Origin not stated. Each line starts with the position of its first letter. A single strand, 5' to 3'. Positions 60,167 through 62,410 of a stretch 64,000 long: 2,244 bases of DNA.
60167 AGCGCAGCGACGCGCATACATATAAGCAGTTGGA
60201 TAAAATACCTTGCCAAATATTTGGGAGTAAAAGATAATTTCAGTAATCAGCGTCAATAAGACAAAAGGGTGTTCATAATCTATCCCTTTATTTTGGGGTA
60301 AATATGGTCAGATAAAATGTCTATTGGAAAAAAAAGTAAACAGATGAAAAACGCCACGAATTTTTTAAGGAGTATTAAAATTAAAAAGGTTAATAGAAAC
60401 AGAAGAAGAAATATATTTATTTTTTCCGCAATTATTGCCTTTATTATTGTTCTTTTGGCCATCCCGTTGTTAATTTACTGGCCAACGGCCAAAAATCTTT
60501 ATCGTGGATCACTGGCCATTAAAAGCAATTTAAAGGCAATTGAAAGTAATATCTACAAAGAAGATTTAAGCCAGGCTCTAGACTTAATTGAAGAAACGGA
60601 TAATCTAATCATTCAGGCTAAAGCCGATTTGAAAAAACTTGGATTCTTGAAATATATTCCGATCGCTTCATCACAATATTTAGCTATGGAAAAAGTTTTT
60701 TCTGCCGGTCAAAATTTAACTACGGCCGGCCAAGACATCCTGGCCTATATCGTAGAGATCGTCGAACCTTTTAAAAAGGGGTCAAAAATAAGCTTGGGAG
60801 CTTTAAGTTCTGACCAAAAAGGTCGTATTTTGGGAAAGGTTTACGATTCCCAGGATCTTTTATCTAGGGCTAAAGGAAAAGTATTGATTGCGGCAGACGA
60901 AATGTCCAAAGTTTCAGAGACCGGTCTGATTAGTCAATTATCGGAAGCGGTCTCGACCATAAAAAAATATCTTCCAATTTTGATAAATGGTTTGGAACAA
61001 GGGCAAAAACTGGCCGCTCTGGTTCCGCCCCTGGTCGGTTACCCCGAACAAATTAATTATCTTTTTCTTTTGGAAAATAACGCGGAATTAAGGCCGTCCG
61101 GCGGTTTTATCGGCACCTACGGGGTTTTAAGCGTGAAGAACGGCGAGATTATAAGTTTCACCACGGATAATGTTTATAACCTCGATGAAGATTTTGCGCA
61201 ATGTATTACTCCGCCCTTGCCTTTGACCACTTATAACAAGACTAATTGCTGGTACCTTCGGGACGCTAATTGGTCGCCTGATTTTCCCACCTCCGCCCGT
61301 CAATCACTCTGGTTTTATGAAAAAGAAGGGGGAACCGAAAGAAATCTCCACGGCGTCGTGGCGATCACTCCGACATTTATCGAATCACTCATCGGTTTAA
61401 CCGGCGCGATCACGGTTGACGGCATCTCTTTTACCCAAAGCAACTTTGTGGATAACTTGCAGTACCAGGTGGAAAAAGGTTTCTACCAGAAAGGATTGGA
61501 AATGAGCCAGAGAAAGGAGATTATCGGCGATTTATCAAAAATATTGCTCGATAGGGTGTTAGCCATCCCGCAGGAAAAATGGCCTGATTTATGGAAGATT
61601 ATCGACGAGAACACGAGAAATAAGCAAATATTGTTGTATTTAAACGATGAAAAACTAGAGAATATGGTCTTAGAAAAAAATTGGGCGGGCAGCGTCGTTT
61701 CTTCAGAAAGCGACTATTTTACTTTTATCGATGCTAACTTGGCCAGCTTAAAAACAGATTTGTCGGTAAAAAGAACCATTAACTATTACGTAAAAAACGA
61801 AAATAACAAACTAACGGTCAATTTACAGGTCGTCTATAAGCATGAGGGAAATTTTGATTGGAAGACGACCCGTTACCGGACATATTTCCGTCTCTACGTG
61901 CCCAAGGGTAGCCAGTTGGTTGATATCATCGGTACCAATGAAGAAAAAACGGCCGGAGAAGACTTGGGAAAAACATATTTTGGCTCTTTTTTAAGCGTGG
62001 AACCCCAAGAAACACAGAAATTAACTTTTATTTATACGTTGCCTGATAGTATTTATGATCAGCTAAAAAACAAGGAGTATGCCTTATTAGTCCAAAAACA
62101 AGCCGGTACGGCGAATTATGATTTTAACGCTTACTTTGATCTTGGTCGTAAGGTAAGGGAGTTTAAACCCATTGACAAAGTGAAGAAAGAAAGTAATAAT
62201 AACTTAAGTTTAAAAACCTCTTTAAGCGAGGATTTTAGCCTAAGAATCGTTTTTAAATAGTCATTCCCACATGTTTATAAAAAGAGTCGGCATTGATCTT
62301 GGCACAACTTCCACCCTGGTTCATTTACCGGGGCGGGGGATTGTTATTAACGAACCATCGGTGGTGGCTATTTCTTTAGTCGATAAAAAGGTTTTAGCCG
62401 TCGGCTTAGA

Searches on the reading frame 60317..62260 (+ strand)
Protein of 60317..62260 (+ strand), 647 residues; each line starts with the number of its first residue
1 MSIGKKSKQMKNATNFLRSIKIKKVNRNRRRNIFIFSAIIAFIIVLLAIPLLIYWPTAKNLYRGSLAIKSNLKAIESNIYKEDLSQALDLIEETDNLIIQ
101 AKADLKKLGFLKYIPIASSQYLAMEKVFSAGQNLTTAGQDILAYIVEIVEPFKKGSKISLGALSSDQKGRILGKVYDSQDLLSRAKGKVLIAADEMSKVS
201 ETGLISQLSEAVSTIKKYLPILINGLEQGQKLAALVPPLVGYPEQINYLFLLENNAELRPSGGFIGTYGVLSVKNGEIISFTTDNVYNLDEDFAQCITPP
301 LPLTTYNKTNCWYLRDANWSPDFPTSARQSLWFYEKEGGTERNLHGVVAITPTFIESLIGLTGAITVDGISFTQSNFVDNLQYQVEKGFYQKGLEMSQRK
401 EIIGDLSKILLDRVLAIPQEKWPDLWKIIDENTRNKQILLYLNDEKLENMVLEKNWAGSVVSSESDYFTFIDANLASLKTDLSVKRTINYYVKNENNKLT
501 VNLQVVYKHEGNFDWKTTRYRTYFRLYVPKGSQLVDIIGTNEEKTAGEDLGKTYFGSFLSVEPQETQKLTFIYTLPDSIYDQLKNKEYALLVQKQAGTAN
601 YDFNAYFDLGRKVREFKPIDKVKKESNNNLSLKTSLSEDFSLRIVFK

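Call 9: search_protein_families(library=pfam, proteins=[window:60317-62260:+])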
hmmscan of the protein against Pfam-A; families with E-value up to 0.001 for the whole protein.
window:60317-62260:+ (647 aa): 1 family
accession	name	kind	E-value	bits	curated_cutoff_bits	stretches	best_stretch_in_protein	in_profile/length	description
PF13196.11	DUF4012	-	4e-29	102.4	28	1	247-384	5-142/144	Protein of unknown function (DUF4012)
